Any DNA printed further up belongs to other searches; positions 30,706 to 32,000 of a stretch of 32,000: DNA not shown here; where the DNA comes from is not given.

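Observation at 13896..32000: Probable steroid / bile-acid catabolic cluster in a marine gammaproteobacterial chromosome, running off the window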

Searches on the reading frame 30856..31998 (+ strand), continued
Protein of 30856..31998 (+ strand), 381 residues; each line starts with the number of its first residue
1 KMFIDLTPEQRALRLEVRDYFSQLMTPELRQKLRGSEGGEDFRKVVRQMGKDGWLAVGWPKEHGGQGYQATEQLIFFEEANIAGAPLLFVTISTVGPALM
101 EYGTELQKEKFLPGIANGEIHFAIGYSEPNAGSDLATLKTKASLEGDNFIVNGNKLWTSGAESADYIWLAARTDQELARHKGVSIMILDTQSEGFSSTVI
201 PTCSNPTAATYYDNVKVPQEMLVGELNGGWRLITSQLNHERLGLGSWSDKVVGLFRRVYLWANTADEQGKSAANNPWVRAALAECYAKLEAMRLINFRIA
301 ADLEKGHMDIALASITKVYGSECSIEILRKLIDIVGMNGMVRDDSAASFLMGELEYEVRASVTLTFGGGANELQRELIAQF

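Call 31: search_protein_families(library=ncbifam, proteins=[L009:13629-14555:-, L009:14639-15409:-, L009:15532-16596:-, L012:45-1211:+, L012:1208-2404:+, L012:2395-3654:+, L012:13636-15309:+, L055:356-2086:+, L055:15393-16775:+, L055:16850-18247:-], max_evalue=1e-20)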
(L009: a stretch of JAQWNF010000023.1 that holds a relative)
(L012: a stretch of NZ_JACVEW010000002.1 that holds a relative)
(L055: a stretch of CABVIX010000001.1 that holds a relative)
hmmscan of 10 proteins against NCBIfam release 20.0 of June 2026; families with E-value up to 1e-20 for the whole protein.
L009:13629-14555:- (308 aa): 3 families
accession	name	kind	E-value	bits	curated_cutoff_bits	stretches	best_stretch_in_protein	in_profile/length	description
NF007104.0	PRK09553.1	equivalog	3.2e-39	134.8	313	1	2-300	4-278/282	taurine dioxygenase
NF049937.1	CMthFAOxDecarbScoE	equivalog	4.4e-25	88.4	400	1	1-298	1-286/295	(3R)-3-[(carboxymethyl)amino]fatty acid oxygenase/decarboxylase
NF045815.1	Neo-PentlctneFsynPtlD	equivalog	2.5e-23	82.8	550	1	4-291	4-282/301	neopentalenolactone/pentalenolactone F synthase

L009:14639-15409:- (256 aa): 3 families
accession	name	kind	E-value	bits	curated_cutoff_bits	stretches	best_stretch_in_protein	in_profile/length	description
NF005451.0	PRK07044.1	subfamily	8.9e-27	93.7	207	1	27-246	19-246/256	aldolase II superfamily protein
NF004855.0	PRK06208.1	subfamily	4.3e-25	88.5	255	1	29-215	42-231/274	class II aldolase/adducin family protein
NF005484.0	PRK07090.1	equivalog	1.1e-21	77.3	261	1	27-204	28-206/260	aldolase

L009:15532-16596:- (354 aa): 3 families
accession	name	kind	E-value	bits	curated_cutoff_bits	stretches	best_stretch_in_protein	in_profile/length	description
NF049968.1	QhpR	equivalog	4.2e-38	131.1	250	1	67-345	9-284/284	AraC-like transcriptional regulator QhpR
NF053784.1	TranRegCyprAlk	equivalog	7e-34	117.7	500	1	53-346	43-335/336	transcriptional regulator CypR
NF050186.1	TransRegGliRPseudo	equivalog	1.3e-33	116.8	570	1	17-347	6-336/338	AraC family transcriptional regulator GliR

L012:45-1211:+ (388 aa): 11 families
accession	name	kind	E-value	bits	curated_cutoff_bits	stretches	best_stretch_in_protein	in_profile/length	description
NF050027.1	acylCoADhIpdE2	equivalog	1.2e-55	189.3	450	1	115-377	82-306/311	acyl-CoA dehydrogenase IpdE2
TIGR03203.1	pimD_small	equivalog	1.4e-50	172.5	652.7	1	3-376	2-371/378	pimeloyl-CoA dehydrogenase small subunit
NF042972.1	AcrlCoAredClosAcrC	equivalog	9.9e-37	126.5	640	1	1-379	1-374/378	acryloyl-CoA reductase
NF053553.1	prodigi_MBC_PigA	equivalog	8.9e-33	113.9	500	1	1-380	1-378/381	prodigiosin MBC biosynthesis dehydrogenase PigA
NF045652.1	ProlPCPDhRedW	equivalog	5.5e-29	101.1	650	1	49-378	41-370/376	L-prolyl-[peptidyl-carrier protein] dehydrogenase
NF008997.0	PRK12341.1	equivalog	3.5e-27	95.4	537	1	1-369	1-364/382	acyl-CoA dehydrogenase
NF058590.1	AcCoDHFadEBacil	equivalog_domain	3.6e-27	95.1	600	1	5-371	21-400/586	acyl-CoA dehydrogenase FadE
NF042439.1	SulpropCoADesulf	equivalog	7.5e-26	90.8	600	1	35-383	21-372/379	3-sulfinopropanoyl-CoA desulfinase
NF045552.1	GlutCoADH_Des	equivalog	5.9e-25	88.3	470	1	1-370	1-368/387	glutaryl-CoA dehydrogenase Acd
NF043006.1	CyhCrbnylCoADH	equivalog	1.5e-23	83.4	650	1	45-374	41-368/380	cyclohexane-1-carbonyl-CoA dehydrogenase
NF002885.1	PRK03354.1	equivalog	3.7e-23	82.2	540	1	1-361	1-353/378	crotonobetainyl-CoA dehydrogenase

L012:1208-2404:+ (398 aa): 9 families
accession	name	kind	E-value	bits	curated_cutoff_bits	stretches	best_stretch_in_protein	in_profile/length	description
TIGR03204.1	pimC_large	equivalog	2.3e-67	227.6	623.85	1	3-387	2-391/395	pimeloyl-CoA dehydrogenase large subunit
NF042972.1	AcrlCoAredClosAcrC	equivalog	3.1e-34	118.3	640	1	39-386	33-374/378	acryloyl-CoA reductase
NF008997.0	PRK12341.1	equivalog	4.8e-32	111.4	537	1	38-381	33-369/382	acyl-CoA dehydrogenase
NF043006.1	CyhCrbnylCoADH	equivalog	2.6e-26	92.5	650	1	61-386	51-373/380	cyclohexane-1-carbonyl-CoA dehydrogenase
NF045652.1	ProlPCPDhRedW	equivalog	1.3e-25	90.1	650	1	26-385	12-370/376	L-prolyl-[peptidyl-carrier protein] dehydrogenase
NF045552.1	GlutCoADH_Des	equivalog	3.6e-23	82.4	470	1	40-274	34-266/387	glutaryl-CoA dehydrogenase Acd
NF002885.1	PRK03354.1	equivalog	6.5e-22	78.1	540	1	47-380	39-365/378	crotonobetainyl-CoA dehydrogenase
NF058590.1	AcCoDHFadEBacil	equivalog_domain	8.4e-22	77.4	600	1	53-258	61-266/586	acyl-CoA dehydrogenase FadE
NF042439.1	SulpropCoADesulf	equivalog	8.7e-21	74.1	600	0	52-238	31-218/379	3-sulfinopropanoyl-CoA desulfinase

L012:2395-3654:+ (419 aa): 7 families
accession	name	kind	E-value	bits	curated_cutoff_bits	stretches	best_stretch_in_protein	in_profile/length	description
NF006101.0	PRK08255.1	equivalog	3.6e-55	187.4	1078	1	5-278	389-671/768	bifunctional salicylyl-CoA 5-hydroxylase/oxidoreductase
TIGR03997.1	mycofact_OYE_2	equivalog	3.7e-52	177.6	793.15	1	16-260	3-245/645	mycofactocin system FadH/OYE family oxidoreductase 2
NF041087.1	bile_acid_BaiCD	equivalog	4.3e-52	177.1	825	1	14-271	3-256/642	bile acid Fe-S flavoenzyme BaiCD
NF010047.0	PRK13523.1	equivalog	1.1e-46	159.5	431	1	13-270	3-254/339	NADPH dehydrogenase NamA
NF045592.1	bili_reduct_N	equivalog_domain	2.6e-41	142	425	1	16-262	3-247/363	bilirubin reductase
NF045599.1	bili_reduct_long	exception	3.8e-37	127.9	750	1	17-264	3-252/641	bilirubin reductase, long form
NF007899.0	PRK10605.1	subfamily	2.1e-34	119.4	403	1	13-225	4-229/365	N-ethylmaleimide reductase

L012:13636-15309:+ (557 aa): 8 families
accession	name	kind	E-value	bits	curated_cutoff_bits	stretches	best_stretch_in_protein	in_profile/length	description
NF058645.1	MCPCtpMPsAe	equivalog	1.3e-160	535.9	900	1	1-557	1-558/558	methyl-accepting chemotaxis protein CtpM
NF052443.1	SensHisKinMctS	equivalog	3.9e-47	160.6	700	1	1-301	1-303/457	two-component system sensor histidine kinase MctS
NF047851.1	MCPCitTducer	equivalog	4.3e-34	118.5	900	1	203-554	191-510/553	methyl-accepting chemotaxis citrate transducer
NF041847.1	transduc_aer2_vibrio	equivalog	1.5e-31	109.4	1200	1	208-547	437-741/804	aerotaxis transducer Aer2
NF011622.0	PRK15048.1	equivalog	1.6e-31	110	900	1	210-555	198-510/553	methyl-accepting chemotaxis protein II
NF007309.0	PRK09793.1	equivalog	6.7e-30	104.5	903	1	200-556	185-512/533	methyl-accepting chemotaxis protein IV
NF011615.0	PRK15041.1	equivalog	4.3e-28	98.3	947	1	203-555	192-512/554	methyl-accepting chemotaxis protein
NF050802.1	AspChtxCcaA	equivalog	9.2e-26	90.4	1300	1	321-518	513-696/700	aspartate chemotaxis receptor CcaA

L055:356-2086:+ (576 aa): 19 families
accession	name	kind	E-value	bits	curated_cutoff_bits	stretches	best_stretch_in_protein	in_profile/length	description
NF005882.1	PRK07843.1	equivalog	9.6e-175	582.1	788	1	11-564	2-546/547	3-oxosteroid 1-dehydrogenase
NF009478.0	PRK12844.1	equivalog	5.4e-169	563.1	789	1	5-570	3-553/559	3-ketosteroid-delta-1-dehydrogenase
NF009473.0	PRK12835.1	subfamily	2.5e-162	541.4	837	1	8-572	9-573/585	FAD-binding protein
NF004789.0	PRK06134.1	subfamily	9.6e-145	483.4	747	1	3-574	5-576/581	FAD-dependent oxidoreductase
NF009477.0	PRK12843.1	equivalog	7.4e-143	477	758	1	4-569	10-572/578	FAD-dependent oxidoreductase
NF009479.0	PRK12845.1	equivalog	4.7e-129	431.3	793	1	8-567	16-565/566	3-ketosteroid-delta-1-dehydrogenase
NF009476.0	PRK12839.1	equivalog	3.7e-110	368.8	940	1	7-570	5-569/572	FAD-dependent oxidoreductase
NF053676.1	4oxCHCAChcC1Cy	equivalog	1.8e-105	353.3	1000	1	11-566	2-527/528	4-oxocyclohexanecarboxylate 2-dehydrogenase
NF053677.1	Desat2ChcC2Cyan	equivalog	2e-103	346.6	900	1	11-570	1-556/558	4-oxocyclohex-2-ene-1-carboxylate 5-dehydrogenase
NF009474.0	PRK12837.1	equivalog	2.7e-93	313.5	675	2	215-567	172-510/513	FAD-binding protein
TIGR01813.1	flavo_cyto_c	subfamily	1.8e-52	178.6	285.45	1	204-543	118-425/444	flavocytochrome c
NF005511.0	PRK07121.1-4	equivalog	4.4e-43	147.5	466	1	256-544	258-519/553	FAD-binding protein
NF005510.0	PRK07121.1-3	subfamily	2.2e-41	142.2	481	0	215-365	179-318/492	FAD-binding protein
NF005509.0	PRK07121.1-2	subfamily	2.6e-37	128.6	630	1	244-569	233-525/527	FAD-binding protein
NF006130.0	PRK08274.1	equivalog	3.3e-36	125.1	369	1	204-569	120-462/467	FAD-dependent tricarballylate dehydrogenase TcuA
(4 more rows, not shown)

L055:15393-16775:+ (460 aa): 0 families

L055:16850-18247:- (465 aa): 4 families
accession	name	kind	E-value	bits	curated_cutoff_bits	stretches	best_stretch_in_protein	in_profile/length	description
TIGR00893.1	2A0114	subfamily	6.6e-42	143.9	395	1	41-429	3-389/399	D-galactonate transporter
TIGR00895.1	2A0115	subfamily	1.1e-30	106.9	418.55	1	24-207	9-191/398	aromatic acid/H+ symport family MFS transporter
TIGR00881.1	2A0104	subfamily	1.3e-24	86.9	407.75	1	40-307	3-282/379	phosphoglycerate transporter protein PgtP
TIGR00880.1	2_A_01_02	superfamily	6.6e-22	78.2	131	1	76-209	6-139/141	multidrug resistance protein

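Call 36: find_homologous_proteins(query=L002:10376-12268:+, max_evalue=1e-50)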
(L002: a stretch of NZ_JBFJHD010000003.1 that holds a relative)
Query L002:10376-12268:+ (630 aa): 7963 proteins with E <= 1e-50 among 8000 candidates; the best 120 are listed.
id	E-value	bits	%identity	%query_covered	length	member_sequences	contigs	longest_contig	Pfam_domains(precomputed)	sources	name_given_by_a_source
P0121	0.0e+0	1359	93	98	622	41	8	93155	PF00501.35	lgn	-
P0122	0.0e+0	1227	83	98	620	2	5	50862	PF00501.35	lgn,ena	-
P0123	0.0e+0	1225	82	98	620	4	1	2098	PF00501.35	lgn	-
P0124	0.0e+0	1224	83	98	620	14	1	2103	PF00501.35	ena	-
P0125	0.0e+0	1219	83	98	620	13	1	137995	PF00501.35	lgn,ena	-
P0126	0.0e+0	1216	83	98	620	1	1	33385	PF00501.35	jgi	jgi:fatty-acyl-CoA synthase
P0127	0.0e+0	1212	82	98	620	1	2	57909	PF00501.35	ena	-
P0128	0.0e+0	1207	81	98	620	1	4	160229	PF00501.35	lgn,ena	-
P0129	0.0e+0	1201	82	98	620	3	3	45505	PF00501.35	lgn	-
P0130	0.0e+0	1200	82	98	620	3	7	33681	PF00501.35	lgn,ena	-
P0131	0.0e+0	1196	81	98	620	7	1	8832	PF00501.35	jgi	-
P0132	0.0e+0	1180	80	100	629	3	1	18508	PF00501.35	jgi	-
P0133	0.0e+0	1175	81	97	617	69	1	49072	PF00501.35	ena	-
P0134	0.0e+0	1163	80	97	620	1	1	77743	PF00501.35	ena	-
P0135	0.0e+0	1162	80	97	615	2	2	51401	PF00501.35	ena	-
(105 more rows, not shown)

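Call 37: find_encoding_contigs(protein=P0121, flank=10000, max_places=3)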
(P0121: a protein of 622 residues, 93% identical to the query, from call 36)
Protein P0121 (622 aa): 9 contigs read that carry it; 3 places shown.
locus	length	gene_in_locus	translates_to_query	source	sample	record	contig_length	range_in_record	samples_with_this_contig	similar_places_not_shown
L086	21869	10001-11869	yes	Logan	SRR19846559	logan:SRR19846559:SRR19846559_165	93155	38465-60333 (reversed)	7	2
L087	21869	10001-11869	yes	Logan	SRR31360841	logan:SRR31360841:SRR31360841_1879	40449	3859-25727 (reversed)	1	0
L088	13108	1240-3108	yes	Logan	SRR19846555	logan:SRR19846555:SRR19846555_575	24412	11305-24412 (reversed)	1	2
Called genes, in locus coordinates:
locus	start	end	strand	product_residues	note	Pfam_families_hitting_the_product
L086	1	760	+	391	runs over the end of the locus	PF22691:Thiolase_C_1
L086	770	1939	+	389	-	PF02771:Acyl-CoA_dh_N, PF02770:Acyl-CoA_dh_M, PF00441:Acyl-CoA_dh_1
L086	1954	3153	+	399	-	PF02771:Acyl-CoA_dh_N, PF02770:Acyl-CoA_dh_M, PF00441:Acyl-CoA_dh_1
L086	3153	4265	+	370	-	PF02771:Acyl-CoA_dh_N, PF02770:Acyl-CoA_dh_M (weak), PF00441:Acyl-CoA_dh_1, PF08028:Acyl-CoA_dh_2 (weak)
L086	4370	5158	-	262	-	PF00106:adh_short, PF01370:Epimerase (weak), PF08659:KR, PF13561:adh_short_C2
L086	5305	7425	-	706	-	PF00724:Oxidored_FMN, PF00070:Pyr_redox (weak), PF00890:FAD_binding_2, PF01134:GIDA (weak), PF01266:DAO (weak), PF07992:Pyr_redox_2, PF12831:FAD_oxidored, PF00070:Pyr_redox, +11 more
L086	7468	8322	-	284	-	PF00561:Abhydrolase_1, PF12146:Hydrolase_4, PF12697:Abhydrolase_6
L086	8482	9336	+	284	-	PF00106:adh_short, PF01370:Epimerase (weak), PF08659:KR, PF13561:adh_short_C2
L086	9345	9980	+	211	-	PF13577:SnoaL_4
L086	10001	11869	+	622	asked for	PF00501:AMP-binding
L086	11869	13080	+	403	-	PF22691:Thiolase_C_1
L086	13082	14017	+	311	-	PF12172:zf-ChsH2, PF01796:OB_ChsH2_C, PF01575:MaoC_dehydratas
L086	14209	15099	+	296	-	PF22632:BphC_D1, PF00903:Glyoxalase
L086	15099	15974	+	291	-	PF01144:CoA_trans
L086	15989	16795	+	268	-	-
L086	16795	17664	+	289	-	PF00378:ECH_1, PF16113:ECH_2, PF00378:ECH_1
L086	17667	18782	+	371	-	PF00478:IMPDH (weak), PF03060:NMO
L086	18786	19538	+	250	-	PF00378:ECH_1, PF16113:ECH_2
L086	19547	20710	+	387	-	PF02771:Acyl-CoA_dh_N, PF02770:Acyl-CoA_dh_M, PF00441:Acyl-CoA_dh_1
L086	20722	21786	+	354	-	PF02771:Acyl-CoA_dh_N, PF00441:Acyl-CoA_dh_1, PF08028:Acyl-CoA_dh_2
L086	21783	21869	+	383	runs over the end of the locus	PF00108:Thiolase_N, PF00109:ketoacyl-synt (weak), PF02803:Thiolase_C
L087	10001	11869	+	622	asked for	PF00501:AMP-binding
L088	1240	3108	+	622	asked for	PF00501:AMP-binding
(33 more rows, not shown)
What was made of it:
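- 30859..32000 (+): ChsE2/Scd2A-type ACAD subunit, cut by the window end about 28 nt before its stop. Equivalent to TA441 ORF44. Full 389-aa gene in L086 (call 37).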

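Call 39: search_protein_families(library=ncbifam, proteins=[L086:11869-13080:+, L086:13082-14017:+, L086:14209-15099:+, L086:15099-15974:+, L086:15989-16795:+, L086:16795-17664:+, L086:17667-18782:+, L086:18786-19538:+, L086:19547-20710:+, L086:20722-21786:+], max_evalue=1e-25)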
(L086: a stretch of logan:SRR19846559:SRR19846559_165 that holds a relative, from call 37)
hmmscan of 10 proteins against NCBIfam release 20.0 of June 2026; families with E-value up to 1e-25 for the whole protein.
L086:11869-13080:+ (403 aa): 15 families
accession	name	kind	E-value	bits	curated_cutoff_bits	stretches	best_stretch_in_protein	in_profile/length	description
NF004811.0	PRK06158.1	subfamily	5.4e-76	256.1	421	1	4-401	7-379/384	acetyl-CoA acetyltransferase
NF006010.0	PRK08142.1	subfamily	1.2e-71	241.5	462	1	1-395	1-377/388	thiolase domain-containing protein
NF005892.0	PRK07855.1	subfamily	4.3e-57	193.8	469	1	3-400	4-387/390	lipid-transfer protein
NF004720.0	PRK06064.1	subfamily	1.4e-52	178.7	420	1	30-390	24-378/389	thiolase domain-containing protein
NF053570.1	AcCoTHIOL_METTL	equivalog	8.2e-43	146.7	600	1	161-390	142-371/385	acetyl-CoA acetyltransferase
NF009228.0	PRK12578.1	subfamily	1e-38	133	485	1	37-381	32-367/387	thiolase domain-containing protein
NF004810.0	PRK06157.1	equivalog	6.5e-36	124.3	403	1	157-392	141-385/400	acetyl-CoA acetyltransferase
NF004982.0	PRK06365.1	equivalog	1.3e-35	123.3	695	0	10-257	21-253/430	thiolase domain-containing protein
NF004715.0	PRK06059.1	equivalog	1.5e-35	122.9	424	1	33-400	28-397/399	lipid-transfer protein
NF004721.0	PRK06065.1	equivalog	1.1e-34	120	455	1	164-395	153-385/393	thiolase domain-containing protein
NF006102.0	PRK08256.1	subfamily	1.3e-33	116.6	436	1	32-380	28-371/394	lipid-transfer protein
NF006180.0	PRK08313.1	subfamily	3.9e-30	105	514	1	6-390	5-372/389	thiolase domain-containing protein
NF005704.0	PRK07516.1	subfamily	4.2e-30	105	412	1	8-391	5-376/389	thiolase domain-containing protein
NF053628.1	BnzsclthlBbsBGT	equivalog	7.6e-30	104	750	1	142-392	122-372/389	benzoylsuccinyl-CoA thiolase subunit BbsB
NF004722.0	PRK06066.1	equivalog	3.8e-28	98.6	516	1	166-386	148-368/385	thiolase domain-containing protein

L086:13082-14017:+ (311 aa): 0 families

L086:14209-15099:+ (296 aa): 2 families
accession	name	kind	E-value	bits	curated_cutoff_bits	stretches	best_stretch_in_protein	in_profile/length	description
NF045631.1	exdiol_diox_HsaC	equivalog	7e-84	281.4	450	1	3-294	1-295/296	iron-dependent extradiol dioxygenase HsaC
TIGR03213.1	23dbph12diox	equivalog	1.2e-82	277.6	366.45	1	3-290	1-286/287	biphenyl-2,3-diol 1,2-dioxygenase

L086:15099-15974:+ (291 aa): 0 families

L086:15989-16795:+ (268 aa): 0 families

L086:16795-17664:+ (289 aa): 42 families (the best 25 are shown)
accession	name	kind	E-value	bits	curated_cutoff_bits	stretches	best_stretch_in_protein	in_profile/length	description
NF006140.0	PRK08290.1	subfamily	8.3e-138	458.5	280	1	5-287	4-289/292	enoyl-CoA hydratase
NF006128.0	PRK08272.1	subfamily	4.9e-45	154.1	257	1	9-264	13-275/308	crotonase/enoyl-CoA hydratase family protein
NF051848.1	EnCoAHydtEchA19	equivalog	9.2e-41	140.1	400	1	12-245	3-222/258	enoyl-CoA hydratase EchA19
NF004840.0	PRK06190.1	equivalog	1.5e-39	136.2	253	1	8-265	3-244/260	enoyl-CoA hydratase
NF006008.0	PRK08139.1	equivalog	4.5e-35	121.5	313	1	6-239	8-224/266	enoyl-CoA hydratase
NF006588.0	PRK09120.1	equivalog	5e-35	121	276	1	8-242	7-228/276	p-hydroxycinnamoyl CoA hydratase/lyase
NF042430.2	EnCoAhydt_DpgD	equivalog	6e-35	120.9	400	1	13-242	1-219/258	enoyl-CoA-hydratase DpgD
NF004781.0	PRK06127.1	subfamily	1.3e-34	120.1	291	1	4-250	6-235/269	enoyl-CoA hydratase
NF046063.1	oxepin_alt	equivalog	3.3e-34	118.5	300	0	110-273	85-247/254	oxepin-CoA hydrolase, alternative type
NF004475.0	PRK05809.1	subfamily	4e-34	118.3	394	0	113-238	90-217/260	short-chain-enoyl-CoA hydratase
NF004857.0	PRK06210.1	equivalog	6.7e-34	117.5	341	1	8-223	7-216/275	enoyl-CoA hydratase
NF006007.0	PRK08138.1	subfamily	8.9e-34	117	355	1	9-242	7-222/261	enoyl-CoA hydratase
NF006108.0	PRK08259.1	equivalog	1.1e-33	116.8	273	1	10-250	4-224/256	crotonase/enoyl-CoA hydratase family protein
NF006699.0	PRK09245.1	subfamily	6.2e-33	114.2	354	1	9-263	3-247/266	crotonase/enoyl-CoA hydratase family protein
NF009125.0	PRK12478.1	equivalog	8.9e-33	113.6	347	1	10-250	8-243/304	crotonase/enoyl-CoA hydratase family protein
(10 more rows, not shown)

L086:17667-18782:+ (371 aa): 1 family
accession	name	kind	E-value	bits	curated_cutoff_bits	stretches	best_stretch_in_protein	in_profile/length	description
TIGR03151.1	enACPred_II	equivalog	6.6e-53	180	453.1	1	14-254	2-240/307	enoyl-[acyl-carrier-protein] reductase FabK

L086:18786-19538:+ (250 aa): 32 families (the best 25 are shown)
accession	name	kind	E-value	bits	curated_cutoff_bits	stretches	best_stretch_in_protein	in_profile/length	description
NF005925.0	PRK07938.1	equivalog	5.1e-115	383.1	260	1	5-249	4-250/252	enoyl-CoA hydratase family protein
NF005073.0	PRK06495.1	subfamily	2.7e-57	194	296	1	5-248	6-252/257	enoyl-CoA hydratase/isomerase family protein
NF005803.0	PRK07658.1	equivalog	4.7e-42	144.2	313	1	5-250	4-254/257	enoyl-CoA hydratase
NF051848.1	EnCoAHydtEchA19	equivalog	8.3e-39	133.7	400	1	23-250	21-255/258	enoyl-CoA hydratase EchA19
NF006007.0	PRK08138.1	subfamily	2.5e-38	131.9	355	1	8-250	13-258/261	enoyl-CoA hydratase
NF006013.0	PRK08150.1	subfamily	1.2e-35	123.1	232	1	8-248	11-254/259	crotonase/enoyl-CoA hydratase family protein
NF004475.0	PRK05809.1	subfamily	1.3e-35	123.2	394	1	9-250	10-257/260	short-chain-enoyl-CoA hydratase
NF005802.0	PRK07657.1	equivalog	1.3e-35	123.2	363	1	9-249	10-256/260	enoyl-CoA hydratase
NF006008.0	PRK08139.1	equivalog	1.1e-34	120.2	313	1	5-250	13-263/266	enoyl-CoA hydratase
NF007239.0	PRK09674.1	equivalog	2.3e-34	119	371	1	12-250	13-254/257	2,3-dehydroadipyl-CoA hydratase PaaF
NF006100.0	PRK08252.1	subfamily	8.9e-34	117.2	282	1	8-248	8-249/254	crotonase/enoyl-CoA hydratase family protein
NF004517.0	PRK05862.1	equivalog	1.6e-33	116.3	396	1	18-250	19-254/257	enoyl-CoA hydratase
NF005699.0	PRK07509.1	equivalog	1.2e-32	113.6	249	1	6-250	7-261/267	crotonase/enoyl-CoA hydratase family protein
NF004781.0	PRK06127.1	subfamily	1.6e-31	109.9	291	1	10-250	18-266/269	enoyl-CoA hydratase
NF004794.0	PRK06142.1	equivalog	2.5e-31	109.4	308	1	4-250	7-270/273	crotonase/enoyl-CoA hydratase family protein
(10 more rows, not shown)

L086:19547-20710:+ (387 aa): 8 families
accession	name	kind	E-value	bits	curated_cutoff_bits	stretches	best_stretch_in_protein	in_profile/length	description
TIGR03204.1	pimC_large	equivalog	3.2e-70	237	623.85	1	3-385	2-395/395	pimeloyl-CoA dehydrogenase large subunit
NF042972.1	AcrlCoAredClosAcrC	equivalog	3.6e-33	114.8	640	1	1-239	1-237/378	acryloyl-CoA reductase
NF008997.0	PRK12341.1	equivalog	2.8e-32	112.2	537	1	1-244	1-242/382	acyl-CoA dehydrogenase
NF045652.1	ProlPCPDhRedW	equivalog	1.8e-31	109.3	650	1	12-384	7-374/376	L-prolyl-[peptidyl-carrier protein] dehydrogenase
NF053553.1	prodigi_MBC_PigA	equivalog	9.4e-29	100.7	500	1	1-382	1-379/381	prodigiosin MBC biosynthesis dehydrogenase PigA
NF045552.1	GlutCoADH_Des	equivalog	1.1e-28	100.5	470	1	1-239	1-239/387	glutaryl-CoA dehydrogenase Acd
NF043006.1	CyhCrbnylCoADH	equivalog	1.1e-27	97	650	1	40-380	36-373/380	cyclohexane-1-carbonyl-CoA dehydrogenase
TIGR03207.1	cyc_hxne_CoA_dh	equivalog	6.6e-27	94.2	575.35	1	39-247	32-241/372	cyclohexanecarboxyl-CoA dehydrogenase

L086:20722-21786:+ (354 aa): 5 families
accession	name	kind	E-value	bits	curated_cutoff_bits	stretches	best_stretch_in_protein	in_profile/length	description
NF050027.1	acylCoADhIpdE2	equivalog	6.2e-41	140.9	450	1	9-324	3-297/311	acyl-CoA dehydrogenase IpdE2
NF042972.1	AcrlCoAredClosAcrC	equivalog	7.2e-31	107.2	640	0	184-313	224-352/378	acryloyl-CoA reductase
NF045552.1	GlutCoADH_Des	equivalog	1.1e-27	97.3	470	0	181-312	223-354/387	glutaryl-CoA dehydrogenase Acd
TIGR03203.1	pimD_small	equivalog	5e-27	95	652.7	0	179-335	217-374/378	pimeloyl-CoA dehydrogenase small subunit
NF008997.0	PRK12341.1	equivalog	4.4e-26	91.8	537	0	203-313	243-352/382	acyl-CoA dehydrogenase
